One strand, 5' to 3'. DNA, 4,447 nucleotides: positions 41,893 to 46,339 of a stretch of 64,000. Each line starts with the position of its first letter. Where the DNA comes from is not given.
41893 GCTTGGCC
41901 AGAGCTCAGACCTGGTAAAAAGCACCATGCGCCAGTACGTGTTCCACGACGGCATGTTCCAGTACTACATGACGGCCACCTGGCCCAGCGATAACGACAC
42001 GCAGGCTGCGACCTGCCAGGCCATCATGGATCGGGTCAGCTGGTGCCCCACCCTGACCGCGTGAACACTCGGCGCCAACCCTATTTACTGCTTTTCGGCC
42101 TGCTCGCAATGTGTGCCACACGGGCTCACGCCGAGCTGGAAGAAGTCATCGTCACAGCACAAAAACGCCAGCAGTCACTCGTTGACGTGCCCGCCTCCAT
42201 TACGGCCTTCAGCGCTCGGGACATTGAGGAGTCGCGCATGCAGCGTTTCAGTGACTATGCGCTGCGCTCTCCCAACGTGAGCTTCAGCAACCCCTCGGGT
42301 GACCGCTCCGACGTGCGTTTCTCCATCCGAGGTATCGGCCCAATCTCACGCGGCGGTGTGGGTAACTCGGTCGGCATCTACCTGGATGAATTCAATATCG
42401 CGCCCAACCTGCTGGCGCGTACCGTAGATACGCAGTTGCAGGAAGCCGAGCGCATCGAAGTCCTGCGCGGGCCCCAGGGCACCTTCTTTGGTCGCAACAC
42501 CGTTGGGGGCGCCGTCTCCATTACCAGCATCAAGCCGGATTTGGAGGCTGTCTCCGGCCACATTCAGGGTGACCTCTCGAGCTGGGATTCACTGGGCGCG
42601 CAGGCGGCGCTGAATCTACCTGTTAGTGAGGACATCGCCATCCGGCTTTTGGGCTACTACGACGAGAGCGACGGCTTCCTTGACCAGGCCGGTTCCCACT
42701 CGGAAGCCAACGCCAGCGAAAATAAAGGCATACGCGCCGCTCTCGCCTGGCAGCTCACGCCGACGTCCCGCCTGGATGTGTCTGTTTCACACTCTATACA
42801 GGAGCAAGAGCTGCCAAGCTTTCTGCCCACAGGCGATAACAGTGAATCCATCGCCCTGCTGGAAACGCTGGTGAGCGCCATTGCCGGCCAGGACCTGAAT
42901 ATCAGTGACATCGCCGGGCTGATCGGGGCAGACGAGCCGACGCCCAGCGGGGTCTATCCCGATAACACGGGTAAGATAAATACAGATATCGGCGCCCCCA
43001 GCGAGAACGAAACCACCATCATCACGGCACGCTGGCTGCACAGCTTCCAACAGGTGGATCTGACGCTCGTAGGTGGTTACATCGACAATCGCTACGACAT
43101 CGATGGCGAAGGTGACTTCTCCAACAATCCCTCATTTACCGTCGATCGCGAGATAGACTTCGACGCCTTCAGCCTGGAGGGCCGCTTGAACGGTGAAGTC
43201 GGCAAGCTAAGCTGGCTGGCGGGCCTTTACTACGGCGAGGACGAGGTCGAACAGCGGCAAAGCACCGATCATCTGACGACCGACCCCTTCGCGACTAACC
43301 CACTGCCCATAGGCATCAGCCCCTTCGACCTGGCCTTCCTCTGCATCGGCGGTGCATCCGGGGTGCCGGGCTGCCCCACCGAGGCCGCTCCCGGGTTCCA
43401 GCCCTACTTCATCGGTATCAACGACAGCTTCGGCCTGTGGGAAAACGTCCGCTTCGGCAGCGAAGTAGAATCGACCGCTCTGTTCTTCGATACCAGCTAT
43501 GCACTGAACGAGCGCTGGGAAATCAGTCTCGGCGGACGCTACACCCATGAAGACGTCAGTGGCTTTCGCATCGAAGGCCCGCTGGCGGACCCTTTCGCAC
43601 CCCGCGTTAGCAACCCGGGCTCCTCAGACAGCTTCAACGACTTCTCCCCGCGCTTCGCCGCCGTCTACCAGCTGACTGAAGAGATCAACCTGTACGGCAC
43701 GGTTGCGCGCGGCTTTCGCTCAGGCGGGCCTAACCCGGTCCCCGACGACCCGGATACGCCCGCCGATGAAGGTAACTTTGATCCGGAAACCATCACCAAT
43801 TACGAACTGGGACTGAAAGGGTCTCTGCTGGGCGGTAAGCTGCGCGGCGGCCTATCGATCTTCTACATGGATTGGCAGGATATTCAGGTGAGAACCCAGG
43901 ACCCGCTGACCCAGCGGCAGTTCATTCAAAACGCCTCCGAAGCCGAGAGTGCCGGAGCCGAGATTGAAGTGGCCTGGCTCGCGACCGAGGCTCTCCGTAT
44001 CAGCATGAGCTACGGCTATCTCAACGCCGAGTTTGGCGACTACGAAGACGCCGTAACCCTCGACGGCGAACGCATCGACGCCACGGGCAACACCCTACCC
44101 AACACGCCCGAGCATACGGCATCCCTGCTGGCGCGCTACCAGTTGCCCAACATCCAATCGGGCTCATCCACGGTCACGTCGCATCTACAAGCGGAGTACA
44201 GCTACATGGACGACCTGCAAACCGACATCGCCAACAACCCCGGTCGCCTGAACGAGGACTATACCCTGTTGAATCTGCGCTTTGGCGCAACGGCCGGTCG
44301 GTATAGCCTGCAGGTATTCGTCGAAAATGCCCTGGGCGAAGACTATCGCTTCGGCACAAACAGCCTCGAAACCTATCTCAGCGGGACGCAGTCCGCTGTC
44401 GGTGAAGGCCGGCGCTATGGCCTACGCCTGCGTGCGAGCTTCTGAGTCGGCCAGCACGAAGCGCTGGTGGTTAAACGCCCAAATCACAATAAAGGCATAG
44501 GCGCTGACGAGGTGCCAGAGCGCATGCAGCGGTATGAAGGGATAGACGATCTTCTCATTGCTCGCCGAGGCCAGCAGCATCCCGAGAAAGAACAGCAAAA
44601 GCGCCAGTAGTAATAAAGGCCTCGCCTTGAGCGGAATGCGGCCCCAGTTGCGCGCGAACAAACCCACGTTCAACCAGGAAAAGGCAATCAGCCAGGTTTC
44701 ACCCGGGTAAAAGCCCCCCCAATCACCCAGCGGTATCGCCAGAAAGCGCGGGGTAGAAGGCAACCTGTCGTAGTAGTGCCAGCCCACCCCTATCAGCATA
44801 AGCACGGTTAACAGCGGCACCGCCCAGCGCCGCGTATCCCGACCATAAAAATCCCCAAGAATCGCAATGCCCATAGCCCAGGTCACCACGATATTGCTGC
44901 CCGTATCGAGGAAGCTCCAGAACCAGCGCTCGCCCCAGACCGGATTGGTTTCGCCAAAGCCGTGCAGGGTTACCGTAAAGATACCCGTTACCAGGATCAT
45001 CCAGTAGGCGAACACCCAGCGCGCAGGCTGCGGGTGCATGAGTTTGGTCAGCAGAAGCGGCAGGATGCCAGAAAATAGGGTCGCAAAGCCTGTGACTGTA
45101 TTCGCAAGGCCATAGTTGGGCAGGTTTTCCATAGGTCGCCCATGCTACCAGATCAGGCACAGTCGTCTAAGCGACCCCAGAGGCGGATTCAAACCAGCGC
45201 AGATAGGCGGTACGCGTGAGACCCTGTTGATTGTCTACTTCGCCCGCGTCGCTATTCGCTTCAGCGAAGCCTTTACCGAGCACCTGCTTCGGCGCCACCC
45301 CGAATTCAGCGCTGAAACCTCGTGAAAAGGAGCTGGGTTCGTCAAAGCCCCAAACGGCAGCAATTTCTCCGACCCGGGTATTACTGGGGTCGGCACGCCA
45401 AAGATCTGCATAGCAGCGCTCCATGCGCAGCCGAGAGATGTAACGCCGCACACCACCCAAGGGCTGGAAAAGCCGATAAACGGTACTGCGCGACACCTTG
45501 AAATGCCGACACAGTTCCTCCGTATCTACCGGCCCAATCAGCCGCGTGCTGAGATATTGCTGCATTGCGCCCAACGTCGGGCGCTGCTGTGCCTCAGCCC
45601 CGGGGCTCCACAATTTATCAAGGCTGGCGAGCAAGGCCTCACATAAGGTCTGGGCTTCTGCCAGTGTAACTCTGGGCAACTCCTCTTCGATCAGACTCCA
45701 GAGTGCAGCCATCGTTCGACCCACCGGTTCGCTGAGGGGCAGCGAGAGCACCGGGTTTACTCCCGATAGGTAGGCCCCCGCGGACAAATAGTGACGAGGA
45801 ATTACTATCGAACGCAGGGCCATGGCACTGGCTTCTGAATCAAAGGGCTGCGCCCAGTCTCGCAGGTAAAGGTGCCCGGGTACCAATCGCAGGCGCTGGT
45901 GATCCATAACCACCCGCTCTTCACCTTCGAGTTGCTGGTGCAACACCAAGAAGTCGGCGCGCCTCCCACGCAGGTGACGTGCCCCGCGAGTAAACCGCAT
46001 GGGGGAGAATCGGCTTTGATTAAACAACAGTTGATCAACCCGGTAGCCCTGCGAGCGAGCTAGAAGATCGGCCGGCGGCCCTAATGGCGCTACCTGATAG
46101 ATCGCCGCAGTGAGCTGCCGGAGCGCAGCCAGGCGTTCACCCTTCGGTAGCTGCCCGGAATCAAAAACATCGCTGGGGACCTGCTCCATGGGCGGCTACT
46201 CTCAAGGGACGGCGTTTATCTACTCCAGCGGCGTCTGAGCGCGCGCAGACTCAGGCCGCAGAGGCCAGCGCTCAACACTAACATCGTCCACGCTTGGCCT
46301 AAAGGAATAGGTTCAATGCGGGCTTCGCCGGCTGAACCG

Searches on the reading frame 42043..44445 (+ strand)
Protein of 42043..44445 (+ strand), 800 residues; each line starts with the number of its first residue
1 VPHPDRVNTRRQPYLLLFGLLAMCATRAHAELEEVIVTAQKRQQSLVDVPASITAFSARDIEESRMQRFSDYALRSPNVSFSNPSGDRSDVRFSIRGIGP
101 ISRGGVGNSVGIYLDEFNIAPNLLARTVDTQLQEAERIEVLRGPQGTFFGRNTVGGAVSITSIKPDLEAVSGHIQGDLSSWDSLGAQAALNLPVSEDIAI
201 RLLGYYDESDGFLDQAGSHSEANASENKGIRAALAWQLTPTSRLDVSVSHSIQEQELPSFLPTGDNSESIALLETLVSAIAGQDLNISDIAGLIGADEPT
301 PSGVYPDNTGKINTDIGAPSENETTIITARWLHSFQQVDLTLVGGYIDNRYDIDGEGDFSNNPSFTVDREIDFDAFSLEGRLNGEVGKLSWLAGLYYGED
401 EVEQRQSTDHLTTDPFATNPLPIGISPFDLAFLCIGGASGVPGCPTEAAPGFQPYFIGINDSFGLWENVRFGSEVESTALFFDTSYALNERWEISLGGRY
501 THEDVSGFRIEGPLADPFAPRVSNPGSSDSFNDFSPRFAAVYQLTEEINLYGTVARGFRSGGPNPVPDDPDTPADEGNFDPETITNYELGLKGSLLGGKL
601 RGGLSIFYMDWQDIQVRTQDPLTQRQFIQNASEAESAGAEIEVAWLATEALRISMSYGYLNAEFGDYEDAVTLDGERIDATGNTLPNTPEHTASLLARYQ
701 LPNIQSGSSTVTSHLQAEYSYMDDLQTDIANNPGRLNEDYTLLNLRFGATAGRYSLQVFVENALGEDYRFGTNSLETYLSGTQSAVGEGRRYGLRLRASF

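Call 60: search_protein_families(library=pfam, proteins=[window:42043-44445:+], max_evalue=0.001)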
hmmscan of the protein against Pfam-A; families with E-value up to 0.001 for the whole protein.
window:42043-44445:+ (800 aa): 3 families
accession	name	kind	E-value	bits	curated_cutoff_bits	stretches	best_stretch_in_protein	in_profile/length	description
PF00593.30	TonB_dep_Rec_b-barrel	-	4.3e-44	152.5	27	1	301-762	40-435/436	TonB dependent receptor-like, beta-barrel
PF07715.20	Plug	-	2.1e-15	57.6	23.9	1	46-157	2-107/107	TonB-dependent Receptor Plug Domain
PF13557.12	Phenol_MetA_deg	-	0.00022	21.8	22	0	186-253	160-228/242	Putative MetA-pathway of phenol degradation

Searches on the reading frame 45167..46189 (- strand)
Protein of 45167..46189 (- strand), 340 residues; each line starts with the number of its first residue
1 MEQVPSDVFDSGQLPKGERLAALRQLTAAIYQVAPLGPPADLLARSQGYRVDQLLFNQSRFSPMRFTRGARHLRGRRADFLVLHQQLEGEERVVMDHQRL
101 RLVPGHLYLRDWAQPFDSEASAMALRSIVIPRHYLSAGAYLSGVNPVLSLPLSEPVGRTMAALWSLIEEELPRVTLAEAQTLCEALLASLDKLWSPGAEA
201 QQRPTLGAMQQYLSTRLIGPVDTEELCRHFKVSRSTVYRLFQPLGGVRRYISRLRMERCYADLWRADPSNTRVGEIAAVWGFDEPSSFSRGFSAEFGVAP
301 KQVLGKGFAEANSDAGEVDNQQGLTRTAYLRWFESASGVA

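Call 60: search_protein_families(library=pfam, proteins=[window:45167-46189:-], max_evalue=0.001)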
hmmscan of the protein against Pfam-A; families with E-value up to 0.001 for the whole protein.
window:45167-46189:- (340 aa): 4 families
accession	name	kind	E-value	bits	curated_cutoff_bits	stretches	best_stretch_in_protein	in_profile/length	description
PF12833.13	HTH_18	-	3.3e-12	47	33.6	1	226-303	1-77/80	Helix-turn-helix domain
PF00165.29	HTH_AraC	-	8.7e-08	32.5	26.6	1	269-304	7-41/42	Bacterial regulatory helix-turn-helix proteins, AraC family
PF14525.12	AraC_binding_2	-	1.7e-05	25.1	27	1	35-188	16-169/173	AraC-binding-like domain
PF02796.21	HTH_7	-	0.0008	19.9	23.8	0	210-241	11-42/45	Helix-turn-helix domain of resolvase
